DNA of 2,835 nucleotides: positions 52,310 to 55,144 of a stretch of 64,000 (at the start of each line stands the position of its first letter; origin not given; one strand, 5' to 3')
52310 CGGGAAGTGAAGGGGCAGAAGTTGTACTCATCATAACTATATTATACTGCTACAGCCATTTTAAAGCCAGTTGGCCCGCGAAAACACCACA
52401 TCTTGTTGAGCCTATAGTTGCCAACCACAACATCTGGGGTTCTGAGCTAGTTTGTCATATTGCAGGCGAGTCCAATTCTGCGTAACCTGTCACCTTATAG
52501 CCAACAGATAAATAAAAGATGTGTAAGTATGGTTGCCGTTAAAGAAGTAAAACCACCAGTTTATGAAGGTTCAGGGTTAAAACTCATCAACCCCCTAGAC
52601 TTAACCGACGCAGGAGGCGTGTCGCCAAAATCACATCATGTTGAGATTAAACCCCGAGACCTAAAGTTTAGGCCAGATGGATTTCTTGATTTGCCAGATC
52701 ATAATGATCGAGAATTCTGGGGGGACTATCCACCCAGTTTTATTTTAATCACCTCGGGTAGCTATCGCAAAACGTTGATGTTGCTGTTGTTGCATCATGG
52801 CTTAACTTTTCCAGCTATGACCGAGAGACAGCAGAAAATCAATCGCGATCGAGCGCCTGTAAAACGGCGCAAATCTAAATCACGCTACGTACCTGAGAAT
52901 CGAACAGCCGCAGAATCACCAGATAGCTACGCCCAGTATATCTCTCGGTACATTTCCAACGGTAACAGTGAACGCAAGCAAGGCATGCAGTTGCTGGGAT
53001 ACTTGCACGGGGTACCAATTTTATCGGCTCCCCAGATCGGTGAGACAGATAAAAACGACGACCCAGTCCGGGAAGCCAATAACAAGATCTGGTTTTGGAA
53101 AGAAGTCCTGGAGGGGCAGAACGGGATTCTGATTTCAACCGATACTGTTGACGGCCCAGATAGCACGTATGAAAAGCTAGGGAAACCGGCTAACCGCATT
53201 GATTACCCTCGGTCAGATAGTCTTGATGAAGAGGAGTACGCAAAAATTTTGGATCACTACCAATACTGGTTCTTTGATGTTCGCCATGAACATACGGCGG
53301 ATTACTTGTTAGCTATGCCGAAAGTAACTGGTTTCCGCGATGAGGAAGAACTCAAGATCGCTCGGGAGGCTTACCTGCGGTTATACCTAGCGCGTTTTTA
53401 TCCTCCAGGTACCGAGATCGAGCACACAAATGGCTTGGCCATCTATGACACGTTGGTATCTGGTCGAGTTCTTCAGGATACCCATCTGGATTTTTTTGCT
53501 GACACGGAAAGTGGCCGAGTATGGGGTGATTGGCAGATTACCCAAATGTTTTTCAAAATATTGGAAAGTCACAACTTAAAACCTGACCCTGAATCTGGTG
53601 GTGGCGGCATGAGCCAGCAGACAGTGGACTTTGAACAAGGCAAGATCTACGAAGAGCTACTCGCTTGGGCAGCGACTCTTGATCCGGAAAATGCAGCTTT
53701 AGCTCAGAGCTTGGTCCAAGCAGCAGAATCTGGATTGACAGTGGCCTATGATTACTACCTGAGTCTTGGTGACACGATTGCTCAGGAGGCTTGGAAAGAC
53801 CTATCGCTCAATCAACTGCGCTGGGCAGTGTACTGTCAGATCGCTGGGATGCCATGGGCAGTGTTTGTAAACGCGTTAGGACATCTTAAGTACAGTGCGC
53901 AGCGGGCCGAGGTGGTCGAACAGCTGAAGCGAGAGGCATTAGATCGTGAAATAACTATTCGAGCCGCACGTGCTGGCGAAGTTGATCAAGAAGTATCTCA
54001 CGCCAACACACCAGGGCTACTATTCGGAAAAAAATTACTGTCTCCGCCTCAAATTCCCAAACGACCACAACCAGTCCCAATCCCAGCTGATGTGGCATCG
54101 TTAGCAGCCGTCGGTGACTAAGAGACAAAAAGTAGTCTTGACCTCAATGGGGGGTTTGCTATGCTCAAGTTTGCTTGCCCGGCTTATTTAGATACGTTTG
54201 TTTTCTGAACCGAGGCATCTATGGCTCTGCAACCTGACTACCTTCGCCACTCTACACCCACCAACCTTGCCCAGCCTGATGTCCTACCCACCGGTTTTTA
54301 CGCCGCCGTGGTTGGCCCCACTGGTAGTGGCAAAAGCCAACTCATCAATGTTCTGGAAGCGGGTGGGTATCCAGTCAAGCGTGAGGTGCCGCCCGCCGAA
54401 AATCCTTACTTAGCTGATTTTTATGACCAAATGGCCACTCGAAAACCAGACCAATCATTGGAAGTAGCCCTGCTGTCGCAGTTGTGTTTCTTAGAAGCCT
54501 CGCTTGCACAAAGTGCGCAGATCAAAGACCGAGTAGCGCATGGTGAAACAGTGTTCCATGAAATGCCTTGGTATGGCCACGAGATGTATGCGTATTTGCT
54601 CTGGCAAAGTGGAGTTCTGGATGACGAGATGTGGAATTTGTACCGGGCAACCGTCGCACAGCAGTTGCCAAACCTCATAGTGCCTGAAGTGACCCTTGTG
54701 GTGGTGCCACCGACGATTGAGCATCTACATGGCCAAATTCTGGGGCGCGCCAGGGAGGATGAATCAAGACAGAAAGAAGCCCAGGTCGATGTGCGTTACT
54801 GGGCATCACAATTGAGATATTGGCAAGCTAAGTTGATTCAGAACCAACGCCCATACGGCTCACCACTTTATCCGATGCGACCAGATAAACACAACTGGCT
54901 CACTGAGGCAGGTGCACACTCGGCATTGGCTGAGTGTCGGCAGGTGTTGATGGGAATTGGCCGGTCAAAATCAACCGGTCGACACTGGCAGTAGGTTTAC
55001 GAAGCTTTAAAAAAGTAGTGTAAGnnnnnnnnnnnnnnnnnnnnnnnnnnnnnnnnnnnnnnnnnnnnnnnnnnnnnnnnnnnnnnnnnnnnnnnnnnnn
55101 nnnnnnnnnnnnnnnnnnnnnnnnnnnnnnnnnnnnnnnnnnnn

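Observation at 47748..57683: Consolidated dTTP synthesis/salvage super-cluster with a fused dCMP deaminase and two large uncharacterised proteins embedded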

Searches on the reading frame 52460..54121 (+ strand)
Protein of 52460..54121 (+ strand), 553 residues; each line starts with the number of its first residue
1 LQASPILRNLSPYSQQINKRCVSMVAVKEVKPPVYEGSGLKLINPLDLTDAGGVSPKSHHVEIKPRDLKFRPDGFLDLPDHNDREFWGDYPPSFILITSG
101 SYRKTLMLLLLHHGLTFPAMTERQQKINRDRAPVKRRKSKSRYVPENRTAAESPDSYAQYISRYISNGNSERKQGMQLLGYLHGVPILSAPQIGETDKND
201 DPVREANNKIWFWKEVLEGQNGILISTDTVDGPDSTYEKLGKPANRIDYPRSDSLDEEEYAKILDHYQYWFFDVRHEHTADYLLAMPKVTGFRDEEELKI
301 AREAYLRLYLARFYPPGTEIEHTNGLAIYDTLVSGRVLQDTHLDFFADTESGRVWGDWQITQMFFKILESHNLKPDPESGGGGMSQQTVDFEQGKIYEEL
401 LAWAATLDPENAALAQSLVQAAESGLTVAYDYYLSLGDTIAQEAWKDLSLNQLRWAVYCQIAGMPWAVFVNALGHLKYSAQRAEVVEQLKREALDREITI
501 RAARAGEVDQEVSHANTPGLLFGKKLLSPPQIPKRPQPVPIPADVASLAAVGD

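Call 4: search_protein_families(library=pfam, proteins=[window:52460-54121:+], max_evalue=0.01)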
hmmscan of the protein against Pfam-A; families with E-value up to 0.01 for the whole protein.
window:52460-54121:+ (553 aa): 0 families

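Call 10: find_homologous_proteins(query=window:52523-54118:+)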
Query window:52523-54118:+ (532 aa): 3 proteins with E <= 0.001 among 8000 candidates.
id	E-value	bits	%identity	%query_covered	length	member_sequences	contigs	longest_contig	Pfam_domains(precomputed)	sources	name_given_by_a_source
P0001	0.0e+0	1221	100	100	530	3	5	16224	-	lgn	-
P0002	4.1e-296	1001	82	100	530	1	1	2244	-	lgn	-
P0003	1.0e-37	148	30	77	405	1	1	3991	-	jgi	jgi:hypothetical protein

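Call 14: find_encoding_contigs(protein=P0003, flank=10000, max_places=4)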
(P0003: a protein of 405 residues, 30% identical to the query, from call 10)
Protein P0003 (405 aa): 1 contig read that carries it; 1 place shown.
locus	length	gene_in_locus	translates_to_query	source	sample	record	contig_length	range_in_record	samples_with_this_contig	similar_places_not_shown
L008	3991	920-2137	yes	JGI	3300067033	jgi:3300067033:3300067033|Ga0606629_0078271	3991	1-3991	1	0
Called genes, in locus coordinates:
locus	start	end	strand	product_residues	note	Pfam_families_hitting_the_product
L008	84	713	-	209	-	PF12917:YfbR-like (weak), PF13023:HD_3, PF01966:HD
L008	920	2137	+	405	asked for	-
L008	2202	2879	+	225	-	PF13521:AAA_28, PF02223:Thymidylate_kin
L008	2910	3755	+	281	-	-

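Call 24: search_protein_families(library=ncbifam, proteins=[window:52529-54121:+], max_evalue=0.1)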
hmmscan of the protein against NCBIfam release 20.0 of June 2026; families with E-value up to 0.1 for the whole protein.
window:52529-54121:+ (530 aa): 0 families

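Call 26: search_solved_structures(query=A2, max_evalue=10, show_alignments=3)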
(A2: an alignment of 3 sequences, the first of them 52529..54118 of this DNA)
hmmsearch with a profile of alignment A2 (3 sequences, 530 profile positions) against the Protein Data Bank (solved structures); distinct sequences matched with E-value up to 10: 2.
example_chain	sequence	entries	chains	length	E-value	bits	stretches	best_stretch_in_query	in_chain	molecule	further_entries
9i5t_V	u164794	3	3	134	0.74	11.4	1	446-517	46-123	Large ribosomal subunit protein uL22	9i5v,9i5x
9l5r_E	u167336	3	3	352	1.1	10.9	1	41-86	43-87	Anaphase-promoting complex subunit 4-like WD40 domain-containing protein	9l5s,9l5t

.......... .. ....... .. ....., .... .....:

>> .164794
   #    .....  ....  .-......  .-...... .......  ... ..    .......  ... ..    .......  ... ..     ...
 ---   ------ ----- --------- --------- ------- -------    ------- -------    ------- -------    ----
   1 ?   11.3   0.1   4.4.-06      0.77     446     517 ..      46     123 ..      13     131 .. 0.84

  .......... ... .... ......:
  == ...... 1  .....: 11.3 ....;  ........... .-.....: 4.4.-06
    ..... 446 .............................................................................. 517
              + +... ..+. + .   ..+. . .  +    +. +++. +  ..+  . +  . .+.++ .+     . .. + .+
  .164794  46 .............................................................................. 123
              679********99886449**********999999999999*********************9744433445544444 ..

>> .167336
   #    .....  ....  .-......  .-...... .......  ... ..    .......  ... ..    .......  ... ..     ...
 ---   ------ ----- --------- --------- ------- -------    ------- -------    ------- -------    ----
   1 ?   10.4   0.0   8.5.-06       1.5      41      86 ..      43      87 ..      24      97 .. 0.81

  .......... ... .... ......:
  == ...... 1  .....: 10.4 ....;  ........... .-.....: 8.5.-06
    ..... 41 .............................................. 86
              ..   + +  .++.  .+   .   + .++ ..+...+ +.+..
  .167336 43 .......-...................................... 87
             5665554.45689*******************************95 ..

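Call 42: search_protein_representatives(alignment_id=A2)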
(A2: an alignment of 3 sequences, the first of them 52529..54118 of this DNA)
Query: 3 sequences, 530 profile positions. Proteins with E-value up to 0.001 (for the whole library): 73; up to 1e-10: 54; up to 1e-30: 17. The best 73 are listed.
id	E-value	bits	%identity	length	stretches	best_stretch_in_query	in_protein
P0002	0.0e+00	1111.6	-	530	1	1-530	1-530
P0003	2.1e-164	564.4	-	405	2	1-370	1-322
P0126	4.4e-79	282.8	-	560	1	33-456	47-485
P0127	1.2e-62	228.6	-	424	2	33-318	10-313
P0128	4.9e-60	219.9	-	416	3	130-370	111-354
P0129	1.6e-46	175.3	-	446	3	59-235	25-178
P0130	7.6e-42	159.9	-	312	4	129-229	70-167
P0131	3.3e-41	157.8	-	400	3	53-225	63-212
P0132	1.0e-40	156.2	-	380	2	58-233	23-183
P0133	2.0e-39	151.9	-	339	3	48-231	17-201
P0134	2.0e-37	145.3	-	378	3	127-232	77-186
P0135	4.3e-36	140.9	-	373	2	59-246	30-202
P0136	1.6e-35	139.0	-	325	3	55-226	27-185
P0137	5.3e-35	137.3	-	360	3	62-247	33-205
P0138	5.4e-34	134.0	-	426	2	52-237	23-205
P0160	3.1e-18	82.0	-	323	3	53-240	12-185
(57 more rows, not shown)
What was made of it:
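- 52529..54121 (+): Divergent Maf/YhdE-like NTP pyrophosphatase (530 aa; the listed ORF begins at TTG 52460). It carries insertions at about aa 88-150, 222-290 and 365-425, plus a C-terminal tail. The family has 73 representatives at the 50% level, mostly 310-420 aa (call 42).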

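Call 44: search_protein_families(library=pfam, alignment_id=A4, max_evalue=1)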
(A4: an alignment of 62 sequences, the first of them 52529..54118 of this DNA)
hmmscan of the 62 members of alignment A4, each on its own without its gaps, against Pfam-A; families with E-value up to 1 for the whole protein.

A. member 1, window:52529-54118:+ (530 aa): 0 families

B. families by the number of members that match (of 62 scanned): 31 families (the first 25 are shown)
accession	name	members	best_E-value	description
PF02545.19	Maf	4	0.00072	Maf-like protein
PF01591.24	6PF2K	2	0.1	6-phosphofructo-2-kinase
PF20795.3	DUF6841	1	0.021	NTF2-like protein (DUF6841)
PF05357.18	Phage_Coat_A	1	0.023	Phage Coat Protein A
PF18915.5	DUF5667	1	0.037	Domain of unknown function (DUF5667)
PF04055.27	Radical_SAM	1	0.044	Radical SAM superfamily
PF02724.19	CDC45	1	0.048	CDC45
PF03355.19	Pox_TAP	1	0.051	Viral Trans-Activator Protein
PF21058.3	Stereocilin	1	0.052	Stereocilin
PF22920.2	UvrC_RNaseH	1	0.056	UvrC Ribonuclease H-like domain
PF23750.1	RsgI_M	1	0.067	Anti-sigma factor RsgI-like central domain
PF12563.13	Hemolysin_N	1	0.081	Hemolytic toxin N terminal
PF20459.4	DUF6712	1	0.083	Family of unknown function (DUF6712)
PF02769.27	AIRS_C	1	0.093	AIR synthase related protein, C-terminal domain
PF20335.4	DUF6630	1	0.095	Domain of unknown function (DUF6630)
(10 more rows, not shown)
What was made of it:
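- On Maf (PF02545), YhdE subfamily: Maf matches 4/62 family members, best E 7e-4 (call 44).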

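Call 45: search_solved_structures(query=A4, max_evalue=10, show_alignments=2)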
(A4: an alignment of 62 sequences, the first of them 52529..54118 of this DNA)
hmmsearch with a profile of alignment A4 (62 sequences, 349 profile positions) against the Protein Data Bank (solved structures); distinct sequences matched with E-value up to 10: 0.
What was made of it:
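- On Maf (PF02545), YhdE subfamily: PDB profile searches found no Maf (calls 26, 45).
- Sequence support is weak: hhalign probability is 17%, Pfam hits 4/62 members, and a PDB profile search found nothing (calls 26, 45).
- Tried and rejected: PDB profile searches with 3- and 62-sequence alignments found no Maf (calls 26, 45).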

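Call 49: search_protein_families(library=padloc, proteins=[window:52529-54121:+], max_evalue=0.01)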
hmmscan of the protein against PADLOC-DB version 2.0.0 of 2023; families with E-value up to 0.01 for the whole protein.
window:52529-54121:+ (530 aa): 0 families

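Call 50: search_protein_families(library=phrogs, proteins=[window:52529-54121:+], max_evalue=0.01)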
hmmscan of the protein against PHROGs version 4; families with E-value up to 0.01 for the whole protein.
window:52529-54121:+ (530 aa): 0 families

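Call 52: predict_structure(alignment_id=A4)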
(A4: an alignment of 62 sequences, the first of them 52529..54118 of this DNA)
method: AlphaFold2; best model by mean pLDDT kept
length: 530 residues; sequences in the alignment: 62
mean_pLDDT: 78.4   pTM: 0.79
mean pLDDT of the five models: 78.4, 77.5, 77.3, 77.3, 76.0
residues with pLDDT >= 90: 173; 70-90: 217; 50-70: 70; < 50: 70
segments of 3 or more residues with pLDDT < 50: 1-18, 314-335, 501-515, 523-530
pLDDT, mean of each block of 10 residues (from residue 1): 42 46 65 70 88 91 93 92 87 81 71 52 72 87 69 88 92 81 87 88 91 85 94 96 96 96 97 96 96 89 89 48 38 48 66 91 87 78 87 81 83 86 90 93 91 84 87 91 72 51 41 49 44
secondary structure, 60 per line:
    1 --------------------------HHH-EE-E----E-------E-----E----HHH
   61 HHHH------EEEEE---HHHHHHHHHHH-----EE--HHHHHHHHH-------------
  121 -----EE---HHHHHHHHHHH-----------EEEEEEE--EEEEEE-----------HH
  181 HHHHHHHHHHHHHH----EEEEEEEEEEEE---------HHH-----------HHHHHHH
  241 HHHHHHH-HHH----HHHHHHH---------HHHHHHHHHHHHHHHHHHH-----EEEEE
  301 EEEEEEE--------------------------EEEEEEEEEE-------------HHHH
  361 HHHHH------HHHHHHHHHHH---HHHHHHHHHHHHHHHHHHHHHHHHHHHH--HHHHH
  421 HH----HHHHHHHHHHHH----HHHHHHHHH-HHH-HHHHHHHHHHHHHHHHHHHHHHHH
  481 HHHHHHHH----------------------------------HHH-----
elements in order: H58-64 E71-75 H79-89 H99-107 H131-141 E153-159 E162-167 H179-194 E199-210 H234-247 H256-262 H272-290 E296-307 E334-343 H357-365 H372-382 H386-413 H416-422 H427-438 H443-451 H457-488
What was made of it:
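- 52529..54121 (+): AF2 pLDDT 78, pTM 0.79 (call 52).
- On Maf (PF02545), YhdE subfamily: AF2 model with pLDDT 78 (call 52).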

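Call 70: find_encoding_contigs(protein=P0133, flank=5000, max_places=2)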
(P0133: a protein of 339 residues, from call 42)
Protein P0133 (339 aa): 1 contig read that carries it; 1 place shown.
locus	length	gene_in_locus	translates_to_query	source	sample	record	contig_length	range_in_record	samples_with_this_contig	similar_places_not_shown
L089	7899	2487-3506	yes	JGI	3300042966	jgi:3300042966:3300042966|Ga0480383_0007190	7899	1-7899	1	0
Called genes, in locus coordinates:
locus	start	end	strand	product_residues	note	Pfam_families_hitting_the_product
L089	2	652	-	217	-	?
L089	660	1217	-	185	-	PF01467:CTP_transf_like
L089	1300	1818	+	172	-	PF00186:DHFR_1, PF01872:RibD_C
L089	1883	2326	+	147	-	PF00692:dUTPase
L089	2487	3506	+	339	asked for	-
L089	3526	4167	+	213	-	PF13401:AAA_22 (faint), PF02223:Thymidylate_kin, PF13521:AAA_28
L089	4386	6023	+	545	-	PF00764:Arginosuc_synth, PF06508:QueC (faint), PF20979:Arginosuc_syn_C, PF02142:MGS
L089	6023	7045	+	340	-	PF07969:Amidohydro_3, PF01979:Amidohydro_1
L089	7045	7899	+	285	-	?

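Call 71: find_encoding_contigs(protein=P0160, flank=5000, max_places=2)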
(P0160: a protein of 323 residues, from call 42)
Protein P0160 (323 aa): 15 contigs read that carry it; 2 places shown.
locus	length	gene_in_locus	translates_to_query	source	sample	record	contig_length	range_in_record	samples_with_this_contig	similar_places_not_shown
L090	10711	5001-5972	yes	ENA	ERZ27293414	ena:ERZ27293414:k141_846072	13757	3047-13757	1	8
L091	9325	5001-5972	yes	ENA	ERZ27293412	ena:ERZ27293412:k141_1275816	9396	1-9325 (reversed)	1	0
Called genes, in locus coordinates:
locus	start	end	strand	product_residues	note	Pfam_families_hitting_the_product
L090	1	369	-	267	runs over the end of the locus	PF00383:dCMP_cyt_deam_1, PF14437:MafB19-deam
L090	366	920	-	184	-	PF01467:CTP_transf_like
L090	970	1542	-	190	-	-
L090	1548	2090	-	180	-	PF04011:LemA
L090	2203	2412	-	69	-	-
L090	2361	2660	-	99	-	PF21956:DUF6922 (weak)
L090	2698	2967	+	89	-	-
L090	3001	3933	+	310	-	PF02661:Fic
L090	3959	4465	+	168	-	PF00186:DHFR_1, PF01872:RibD_C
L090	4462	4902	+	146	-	PF00692:dUTPase, PF22769:DCD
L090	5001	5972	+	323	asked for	-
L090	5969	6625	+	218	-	PF02223:Thymidylate_kin, PF13521:AAA_28 (weak)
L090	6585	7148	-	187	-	PF09335:VTT_dom (weak)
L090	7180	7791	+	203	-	PF21176:RecR_HhH, PF02132:RecR_ZnF (weak), PF01751:Toprim, PF13662:Toprim_4, PF21175:RecR_C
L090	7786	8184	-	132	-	PF01850:PIN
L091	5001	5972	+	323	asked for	-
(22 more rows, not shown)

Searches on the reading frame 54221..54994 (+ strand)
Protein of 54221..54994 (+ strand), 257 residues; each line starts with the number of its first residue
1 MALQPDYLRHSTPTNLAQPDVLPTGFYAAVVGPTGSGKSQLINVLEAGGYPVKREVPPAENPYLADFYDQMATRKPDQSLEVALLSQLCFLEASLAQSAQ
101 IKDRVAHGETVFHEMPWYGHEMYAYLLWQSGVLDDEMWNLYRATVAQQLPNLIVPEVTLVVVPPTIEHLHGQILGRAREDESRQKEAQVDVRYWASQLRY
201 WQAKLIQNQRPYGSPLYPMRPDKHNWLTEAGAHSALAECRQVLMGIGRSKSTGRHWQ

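Call 4: search_protein_families(library=pfam, proteins=[window:54221-54994:+], max_evalue=0.01)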
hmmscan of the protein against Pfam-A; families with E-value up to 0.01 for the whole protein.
window:54221-54994:+ (257 aa): 1 family
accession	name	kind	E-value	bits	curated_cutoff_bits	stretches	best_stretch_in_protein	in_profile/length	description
PF01712.25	dNK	-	3.5e-07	30.6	27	1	30-207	3-169/203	Deoxynucleoside kinase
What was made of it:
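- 54221..54994 (+): Divergent deoxynucleoside-kinase-like P-loop kinase (257 aa). It is a lineage-specific addition. Pfam dNK 30.6 bits against a cut-off of 27 (call 4).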

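Call 24: search_protein_families(library=ncbifam, proteins=[window:54221-54994:+], max_evalue=0.1)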
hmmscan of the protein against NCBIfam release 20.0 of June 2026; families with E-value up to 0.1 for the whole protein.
window:54221-54994:+ (257 aa): 12 families
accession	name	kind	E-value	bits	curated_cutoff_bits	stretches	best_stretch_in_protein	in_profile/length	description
NF010155.0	PRK13634.1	equivalog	0.0027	17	413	1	22-54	30-62/290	energy-coupling factor ABC transporter ATP-binding protein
TIGR04521.1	ECF_ATPase_2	equivalog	0.0029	16.7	330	1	24-47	30-53/279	energy-coupling factor transporter ATPase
TIGR03873.1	F420-0_ABC_ATP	hypoth_equivalog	0.0045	16.3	372.4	1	22-111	24-102/256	putative F420-0 ABC transporter ATP-binding protein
NF040873.1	AztA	equivalog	0.024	14.2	220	1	23-45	16-38/191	zinc ABC transporter ATP-binding protein AztA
NF010166.0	PRK13646.1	equivalog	0.035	13.4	458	1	24-47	32-55/286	energy-coupling factor transporter ATPase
NF003828.1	PRK05416.1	equivalog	0.038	13.5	244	1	30-75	4-46/278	RNase adapter RapZ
TIGR03608.1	L_ocin_972_ABC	subfamily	0.05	13.1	254.85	1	24-45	23-44/206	putative bacteriocin export ABC transporter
NF010068.0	PRK13548.1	equivalog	0.052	12.6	261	1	24-52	30-58/261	heme ABC transporter ATP-binding protein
NF008409.0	PRK11231.1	equivalog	0.063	12.6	375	1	22-64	25-67/255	Fe(3+) dicitrate ABC transporter ATP-binding protein FecE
NF007606.0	PRK10253.1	equivalog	0.075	12.4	497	0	22-47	30-55/266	iron-enterobactin ABC transporter ATP-binding protein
TIGR03797.1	NHLM_micro_ABC2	equivalog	0.08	11.4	709.4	0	24-45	478-499/686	NHLP bacteriocin export ABC transporter permease/ATPase subunit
NF010178.0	PRK13657.1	equivalog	0.096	11.1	733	0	27-46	363-382/588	glucan ABC transporter ATP-binding protein/ permease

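Call 49: search_protein_families(library=padloc, proteins=[window:54221-54994:+], max_evalue=0.01)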
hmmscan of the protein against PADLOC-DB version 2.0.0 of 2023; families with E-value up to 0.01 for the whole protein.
window:54221-54994:+ (257 aa): 1 family
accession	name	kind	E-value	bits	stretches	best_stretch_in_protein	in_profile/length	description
PDLC04140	mad8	-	0.008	13.7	1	22-45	24-47/314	mads_8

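Call 50: search_protein_families(library=phrogs, proteins=[window:54221-54994:+], max_evalue=0.01)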
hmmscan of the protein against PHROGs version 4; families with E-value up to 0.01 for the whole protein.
window:54221-54994:+ (257 aa): 0 families

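Call 59: search_solved_structures(query=window:54221-54991:+, max_evalue=1)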
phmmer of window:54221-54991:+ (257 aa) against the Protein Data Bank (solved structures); distinct sequences matched with E-value up to 1: 18.
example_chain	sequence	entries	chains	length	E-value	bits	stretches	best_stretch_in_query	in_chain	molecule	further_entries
7b7d_EF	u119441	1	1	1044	0.042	16.6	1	28-65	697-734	Elongation factor 3A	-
8ylr_v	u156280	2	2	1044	0.042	16.6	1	28-65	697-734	Elongation factor 3A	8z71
2iw3_A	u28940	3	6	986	0.051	16.3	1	28-65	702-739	ELONGATION FACTOR 3A | ELONGATION FACTOR 3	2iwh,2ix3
8yld_v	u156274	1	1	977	0.052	16.3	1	28-65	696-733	Elongation factor 3A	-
2ix8_A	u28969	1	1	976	0.052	16.3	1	28-65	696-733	ELONGATION FACTOR 3A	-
8puu_A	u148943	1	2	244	0.15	14.8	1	27-89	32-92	Deoxynucleoside kinase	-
7b4w_A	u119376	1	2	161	0.15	14.8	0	87-130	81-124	Broadly neutralizing DARPin bnD.3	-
6c2u_A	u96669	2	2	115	0.45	13.2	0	28-45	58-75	phosphate-loop protein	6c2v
3ux8_A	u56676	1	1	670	0.48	13.2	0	22-45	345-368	Excinuclease ABC, A subunit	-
3tif_A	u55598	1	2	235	0.53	13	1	24-57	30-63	Uncharacterized ABC transporter ATP-binding protein MJ0796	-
1f3o_A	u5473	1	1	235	0.54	13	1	24-57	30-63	HYPOTHETICAL ABC TRANSPORTER ATP-BINDING PROTEIN MJ0796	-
1l2t_A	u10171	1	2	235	0.54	13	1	24-57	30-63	Hypothetical ABC transporter ATP-binding protein MJ0796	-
9x46_B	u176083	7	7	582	0.64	12.7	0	22-45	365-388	Lipid/multidrug/protein-type ABC exporter, ATP binding/membrane-spanning protein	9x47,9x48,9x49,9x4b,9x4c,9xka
9x4a_B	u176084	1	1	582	0.64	12.7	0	22-45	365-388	Lipid/multidrug/protein-type ABC exporter, ATP binding/membrane-spanning protein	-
7v5c_A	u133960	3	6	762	0.68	12.7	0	22-52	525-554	ABC-type oligopeptide transporter ABCB9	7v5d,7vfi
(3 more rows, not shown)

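Call 86: find_related_loci(query=window:54221-54991:+, collection=viral_contigs, flank=5000)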
Query window:54221-54991:+ (257 aa) in viral_contigs; peptide patterns used: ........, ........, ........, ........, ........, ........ (x = any residue, [..] = any of these).
1 stretches matched a pattern, but none encodes a relative of the query by tblastn (E <= 1e-3).
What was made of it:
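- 54221..54994 (+): No viral relative (call 86).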
